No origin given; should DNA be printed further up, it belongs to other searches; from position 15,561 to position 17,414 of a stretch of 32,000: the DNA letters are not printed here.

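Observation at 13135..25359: NAGGN 'trio' split by a peptide ABC importer and a GntR regulator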

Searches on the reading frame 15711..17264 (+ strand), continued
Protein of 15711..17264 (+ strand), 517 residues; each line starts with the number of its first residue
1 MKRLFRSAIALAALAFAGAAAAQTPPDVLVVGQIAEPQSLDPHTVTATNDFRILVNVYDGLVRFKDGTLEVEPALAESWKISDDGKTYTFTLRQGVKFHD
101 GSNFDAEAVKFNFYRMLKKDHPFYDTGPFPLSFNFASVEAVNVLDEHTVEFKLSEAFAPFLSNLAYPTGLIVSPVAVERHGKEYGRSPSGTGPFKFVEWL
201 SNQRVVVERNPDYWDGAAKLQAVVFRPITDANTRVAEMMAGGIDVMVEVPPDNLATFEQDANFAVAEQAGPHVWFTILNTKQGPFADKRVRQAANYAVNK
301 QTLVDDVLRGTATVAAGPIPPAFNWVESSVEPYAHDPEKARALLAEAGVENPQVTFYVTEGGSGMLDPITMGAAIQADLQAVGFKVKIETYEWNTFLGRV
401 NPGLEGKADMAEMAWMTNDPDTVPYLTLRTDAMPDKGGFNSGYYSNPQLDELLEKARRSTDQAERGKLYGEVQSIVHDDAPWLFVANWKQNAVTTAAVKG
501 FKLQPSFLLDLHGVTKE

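Call 50: search_solved_structures(query=window:15711-17264:+, max_evalue=1e-66, show_alignments=5)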
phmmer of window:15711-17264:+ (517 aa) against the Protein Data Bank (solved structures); distinct sequences matched with E-value up to 1e-66: 6.
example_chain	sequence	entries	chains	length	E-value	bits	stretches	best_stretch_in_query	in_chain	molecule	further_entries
3m8u_A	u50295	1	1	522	3.7e-76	260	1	56-513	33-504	Heme-binding protein A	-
6ofq_A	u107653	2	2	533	2.9e-73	250.5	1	28-503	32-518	Heme-binding protein A / AI-2 binding protein A | Heme-binding protein A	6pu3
8z1z_F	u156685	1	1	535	4.9e-70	239.8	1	11-505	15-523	Dipeptide-binding protein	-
8z1y_F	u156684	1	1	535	1.4e-69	238.3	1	11-505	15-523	Dipeptide-binding protein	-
1dpp_A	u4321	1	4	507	4.8e-68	233.3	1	35-505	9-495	DIPEPTIDE BINDING PROTEIN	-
1dpe_A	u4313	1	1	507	4.8e-67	230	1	36-505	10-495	DIPEPTIDE-BINDING PROTEIN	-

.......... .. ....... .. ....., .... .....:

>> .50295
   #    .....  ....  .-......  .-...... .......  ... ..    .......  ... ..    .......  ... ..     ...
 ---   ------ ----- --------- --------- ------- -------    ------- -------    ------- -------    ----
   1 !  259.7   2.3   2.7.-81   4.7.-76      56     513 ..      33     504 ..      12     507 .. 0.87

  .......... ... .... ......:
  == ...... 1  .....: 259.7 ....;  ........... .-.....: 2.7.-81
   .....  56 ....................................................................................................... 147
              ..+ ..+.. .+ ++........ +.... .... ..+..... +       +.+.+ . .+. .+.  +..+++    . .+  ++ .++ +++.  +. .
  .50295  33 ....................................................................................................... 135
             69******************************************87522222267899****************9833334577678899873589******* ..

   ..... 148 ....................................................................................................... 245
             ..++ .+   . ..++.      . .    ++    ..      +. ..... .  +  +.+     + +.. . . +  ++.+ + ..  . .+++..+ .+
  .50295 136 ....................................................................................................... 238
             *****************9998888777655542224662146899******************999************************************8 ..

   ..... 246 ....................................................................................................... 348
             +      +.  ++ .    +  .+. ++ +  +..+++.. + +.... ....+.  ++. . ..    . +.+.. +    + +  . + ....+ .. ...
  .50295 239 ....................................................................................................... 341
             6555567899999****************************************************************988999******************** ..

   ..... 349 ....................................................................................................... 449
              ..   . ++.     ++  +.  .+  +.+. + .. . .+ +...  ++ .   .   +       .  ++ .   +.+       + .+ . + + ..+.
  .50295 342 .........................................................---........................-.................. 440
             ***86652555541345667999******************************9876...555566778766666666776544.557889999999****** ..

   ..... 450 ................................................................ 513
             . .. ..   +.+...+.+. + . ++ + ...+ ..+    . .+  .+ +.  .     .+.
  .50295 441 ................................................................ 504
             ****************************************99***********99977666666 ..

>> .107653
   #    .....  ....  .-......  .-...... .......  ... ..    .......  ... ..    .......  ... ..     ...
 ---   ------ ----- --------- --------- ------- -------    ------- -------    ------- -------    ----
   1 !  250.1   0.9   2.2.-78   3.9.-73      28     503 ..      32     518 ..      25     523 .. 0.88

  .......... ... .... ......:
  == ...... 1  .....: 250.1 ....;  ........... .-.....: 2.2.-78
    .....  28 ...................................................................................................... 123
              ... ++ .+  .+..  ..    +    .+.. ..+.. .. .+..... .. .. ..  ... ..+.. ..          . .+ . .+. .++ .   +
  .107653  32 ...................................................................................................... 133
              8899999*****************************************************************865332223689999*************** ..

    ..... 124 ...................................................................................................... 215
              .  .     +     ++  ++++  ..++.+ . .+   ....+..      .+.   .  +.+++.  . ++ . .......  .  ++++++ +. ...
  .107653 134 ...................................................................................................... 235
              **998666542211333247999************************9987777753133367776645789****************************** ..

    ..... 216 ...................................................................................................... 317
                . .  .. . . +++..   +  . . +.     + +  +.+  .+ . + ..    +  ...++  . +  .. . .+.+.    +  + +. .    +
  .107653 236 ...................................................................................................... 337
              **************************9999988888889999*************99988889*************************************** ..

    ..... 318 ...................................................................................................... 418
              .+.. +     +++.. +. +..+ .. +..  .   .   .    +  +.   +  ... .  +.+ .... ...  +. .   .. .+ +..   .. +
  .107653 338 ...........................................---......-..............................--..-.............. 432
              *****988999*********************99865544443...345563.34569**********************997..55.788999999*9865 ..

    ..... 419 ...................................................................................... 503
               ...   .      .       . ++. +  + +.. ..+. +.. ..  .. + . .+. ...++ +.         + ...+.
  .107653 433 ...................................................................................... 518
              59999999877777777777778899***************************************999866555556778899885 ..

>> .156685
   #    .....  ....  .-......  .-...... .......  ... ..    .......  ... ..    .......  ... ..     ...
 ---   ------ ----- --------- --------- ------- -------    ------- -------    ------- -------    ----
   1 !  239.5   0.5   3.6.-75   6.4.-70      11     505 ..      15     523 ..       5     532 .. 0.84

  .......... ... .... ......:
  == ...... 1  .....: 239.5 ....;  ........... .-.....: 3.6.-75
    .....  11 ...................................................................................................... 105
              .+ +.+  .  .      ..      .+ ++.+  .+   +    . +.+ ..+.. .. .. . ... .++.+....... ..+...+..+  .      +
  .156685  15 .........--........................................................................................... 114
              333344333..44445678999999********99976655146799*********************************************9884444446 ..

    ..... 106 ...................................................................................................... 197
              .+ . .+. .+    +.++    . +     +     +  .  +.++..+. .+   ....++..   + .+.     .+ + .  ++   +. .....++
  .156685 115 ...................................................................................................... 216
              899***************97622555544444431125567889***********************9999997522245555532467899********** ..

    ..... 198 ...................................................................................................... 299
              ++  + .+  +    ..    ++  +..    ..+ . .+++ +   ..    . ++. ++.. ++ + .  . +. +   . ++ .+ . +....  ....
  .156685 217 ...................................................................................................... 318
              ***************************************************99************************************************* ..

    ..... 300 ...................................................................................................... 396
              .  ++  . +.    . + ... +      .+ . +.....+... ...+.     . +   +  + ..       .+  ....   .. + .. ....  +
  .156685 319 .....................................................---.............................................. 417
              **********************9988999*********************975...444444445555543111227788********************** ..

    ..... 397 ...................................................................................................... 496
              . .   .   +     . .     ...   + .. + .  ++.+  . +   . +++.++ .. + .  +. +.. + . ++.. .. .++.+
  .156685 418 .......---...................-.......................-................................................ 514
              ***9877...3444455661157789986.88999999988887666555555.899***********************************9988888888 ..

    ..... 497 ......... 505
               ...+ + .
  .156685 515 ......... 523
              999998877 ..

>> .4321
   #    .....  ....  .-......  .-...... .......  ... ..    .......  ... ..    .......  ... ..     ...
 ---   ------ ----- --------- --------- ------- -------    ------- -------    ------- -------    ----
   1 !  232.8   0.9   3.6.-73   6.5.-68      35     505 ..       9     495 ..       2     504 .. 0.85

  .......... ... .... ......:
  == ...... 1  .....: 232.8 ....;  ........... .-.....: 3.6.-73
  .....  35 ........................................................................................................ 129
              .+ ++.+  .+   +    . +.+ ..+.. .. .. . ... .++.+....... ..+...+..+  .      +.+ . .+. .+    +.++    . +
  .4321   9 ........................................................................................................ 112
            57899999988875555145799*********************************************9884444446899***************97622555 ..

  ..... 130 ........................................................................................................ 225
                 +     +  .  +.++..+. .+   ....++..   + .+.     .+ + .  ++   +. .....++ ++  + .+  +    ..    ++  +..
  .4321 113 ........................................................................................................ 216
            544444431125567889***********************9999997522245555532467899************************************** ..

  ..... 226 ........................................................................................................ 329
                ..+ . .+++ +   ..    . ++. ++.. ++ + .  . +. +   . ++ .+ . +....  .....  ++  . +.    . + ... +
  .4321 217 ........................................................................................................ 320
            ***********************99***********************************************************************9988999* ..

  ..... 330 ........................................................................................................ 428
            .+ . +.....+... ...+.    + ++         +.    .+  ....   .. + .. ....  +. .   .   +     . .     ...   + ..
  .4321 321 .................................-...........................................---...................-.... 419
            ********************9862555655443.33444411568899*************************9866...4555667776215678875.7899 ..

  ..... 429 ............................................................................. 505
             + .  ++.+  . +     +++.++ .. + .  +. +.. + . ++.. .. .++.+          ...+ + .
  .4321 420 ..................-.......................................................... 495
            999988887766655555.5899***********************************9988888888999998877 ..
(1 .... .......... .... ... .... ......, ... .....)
